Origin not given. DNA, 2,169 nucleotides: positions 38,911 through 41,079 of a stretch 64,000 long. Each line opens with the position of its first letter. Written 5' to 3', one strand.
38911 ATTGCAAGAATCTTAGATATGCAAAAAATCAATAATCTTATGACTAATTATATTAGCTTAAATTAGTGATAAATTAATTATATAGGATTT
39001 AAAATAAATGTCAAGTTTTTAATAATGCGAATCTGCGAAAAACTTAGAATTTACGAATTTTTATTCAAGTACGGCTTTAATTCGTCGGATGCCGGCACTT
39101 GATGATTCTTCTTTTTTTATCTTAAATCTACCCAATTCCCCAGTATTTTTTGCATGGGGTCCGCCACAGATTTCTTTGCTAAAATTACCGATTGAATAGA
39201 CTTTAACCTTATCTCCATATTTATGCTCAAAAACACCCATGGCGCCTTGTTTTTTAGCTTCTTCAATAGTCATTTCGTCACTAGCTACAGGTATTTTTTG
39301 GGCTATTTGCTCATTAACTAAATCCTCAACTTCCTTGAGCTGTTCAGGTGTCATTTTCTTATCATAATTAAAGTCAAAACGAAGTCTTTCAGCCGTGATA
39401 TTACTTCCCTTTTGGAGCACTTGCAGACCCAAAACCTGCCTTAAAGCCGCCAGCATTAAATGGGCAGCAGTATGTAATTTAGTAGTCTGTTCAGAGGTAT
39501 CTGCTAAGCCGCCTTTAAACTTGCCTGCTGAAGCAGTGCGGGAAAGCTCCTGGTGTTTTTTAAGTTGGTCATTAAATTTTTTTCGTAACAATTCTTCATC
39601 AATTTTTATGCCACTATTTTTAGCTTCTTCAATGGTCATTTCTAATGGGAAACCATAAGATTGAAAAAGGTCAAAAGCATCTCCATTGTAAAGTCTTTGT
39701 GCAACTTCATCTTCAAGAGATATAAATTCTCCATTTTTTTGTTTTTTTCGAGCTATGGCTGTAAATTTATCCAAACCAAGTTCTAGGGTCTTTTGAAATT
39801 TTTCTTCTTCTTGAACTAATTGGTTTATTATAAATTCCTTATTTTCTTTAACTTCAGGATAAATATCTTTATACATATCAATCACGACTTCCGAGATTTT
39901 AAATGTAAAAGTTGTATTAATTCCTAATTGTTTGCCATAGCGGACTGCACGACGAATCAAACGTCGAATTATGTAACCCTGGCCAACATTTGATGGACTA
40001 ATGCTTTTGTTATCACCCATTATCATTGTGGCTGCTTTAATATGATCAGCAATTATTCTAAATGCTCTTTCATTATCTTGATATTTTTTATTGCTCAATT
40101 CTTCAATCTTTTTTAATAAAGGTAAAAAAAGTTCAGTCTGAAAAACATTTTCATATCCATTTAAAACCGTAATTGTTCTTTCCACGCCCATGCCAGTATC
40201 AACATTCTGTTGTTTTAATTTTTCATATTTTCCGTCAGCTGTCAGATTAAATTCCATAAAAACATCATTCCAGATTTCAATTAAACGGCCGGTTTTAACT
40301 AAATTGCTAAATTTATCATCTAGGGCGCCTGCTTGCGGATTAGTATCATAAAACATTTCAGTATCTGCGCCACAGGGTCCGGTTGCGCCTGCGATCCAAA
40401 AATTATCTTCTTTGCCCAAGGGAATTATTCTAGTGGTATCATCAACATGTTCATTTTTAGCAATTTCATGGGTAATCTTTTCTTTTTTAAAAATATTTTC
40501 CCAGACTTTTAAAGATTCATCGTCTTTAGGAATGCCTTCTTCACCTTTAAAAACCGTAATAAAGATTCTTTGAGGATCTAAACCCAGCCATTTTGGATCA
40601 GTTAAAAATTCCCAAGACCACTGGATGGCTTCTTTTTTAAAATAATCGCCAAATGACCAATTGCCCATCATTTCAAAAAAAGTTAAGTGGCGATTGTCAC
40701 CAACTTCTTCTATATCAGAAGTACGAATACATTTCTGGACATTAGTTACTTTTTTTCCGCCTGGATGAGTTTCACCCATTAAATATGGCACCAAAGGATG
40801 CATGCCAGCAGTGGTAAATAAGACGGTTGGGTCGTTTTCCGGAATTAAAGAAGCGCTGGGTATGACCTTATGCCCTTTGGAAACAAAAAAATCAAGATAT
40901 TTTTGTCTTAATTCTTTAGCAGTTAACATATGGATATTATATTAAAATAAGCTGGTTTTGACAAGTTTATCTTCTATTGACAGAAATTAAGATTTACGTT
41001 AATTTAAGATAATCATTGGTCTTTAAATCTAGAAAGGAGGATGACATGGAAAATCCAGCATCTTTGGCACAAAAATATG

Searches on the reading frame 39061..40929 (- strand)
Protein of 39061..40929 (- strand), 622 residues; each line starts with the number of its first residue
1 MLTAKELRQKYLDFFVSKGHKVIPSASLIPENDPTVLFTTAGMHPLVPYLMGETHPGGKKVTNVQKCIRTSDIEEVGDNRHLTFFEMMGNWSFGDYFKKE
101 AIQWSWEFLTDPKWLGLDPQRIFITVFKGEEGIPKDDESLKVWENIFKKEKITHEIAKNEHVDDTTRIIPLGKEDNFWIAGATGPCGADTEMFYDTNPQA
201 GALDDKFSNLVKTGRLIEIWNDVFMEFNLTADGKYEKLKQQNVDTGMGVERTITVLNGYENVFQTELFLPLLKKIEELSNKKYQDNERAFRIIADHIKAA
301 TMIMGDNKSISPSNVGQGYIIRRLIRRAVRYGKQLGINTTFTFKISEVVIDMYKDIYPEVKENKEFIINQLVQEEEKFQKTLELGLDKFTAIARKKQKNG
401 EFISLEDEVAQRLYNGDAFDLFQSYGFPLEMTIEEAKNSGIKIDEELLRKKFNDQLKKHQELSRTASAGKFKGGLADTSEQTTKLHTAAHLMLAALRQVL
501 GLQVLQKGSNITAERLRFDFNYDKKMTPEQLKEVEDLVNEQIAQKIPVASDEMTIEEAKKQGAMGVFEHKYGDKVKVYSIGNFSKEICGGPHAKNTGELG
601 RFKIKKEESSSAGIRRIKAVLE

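Call 36: search_protein_families(library=ncbifam, proteins=[window:39061-40929:-], max_evalue=0.00001)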
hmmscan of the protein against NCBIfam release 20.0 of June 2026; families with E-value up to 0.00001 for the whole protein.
window:39061-40929:- (622 aa): 5 families
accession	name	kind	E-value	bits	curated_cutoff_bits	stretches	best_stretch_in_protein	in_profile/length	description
NF002436.0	PRK01584.1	equivalog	6.6e-243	807.5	529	1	3-622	2-593/595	alanine--tRNA ligase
TIGR00344.1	alaS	equivalog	1.7e-179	599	457.05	2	6-483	1-450/847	alanine--tRNA ligase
TIGR03683.1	A-tRNA_syn_arch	equivalog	9.3e-66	222.7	744.7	3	481-618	592-731/902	alanine--tRNA ligase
NF040865.1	a_tRNA_ed_AlaXM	equivalog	9.5e-21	74.6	300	1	481-621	93-233/234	alanyl-tRNA editing protein AlaXM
TIGR00418.1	thrS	equivalog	3.5e-07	29.5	383.65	1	486-610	2-133/565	threonine--tRNA ligase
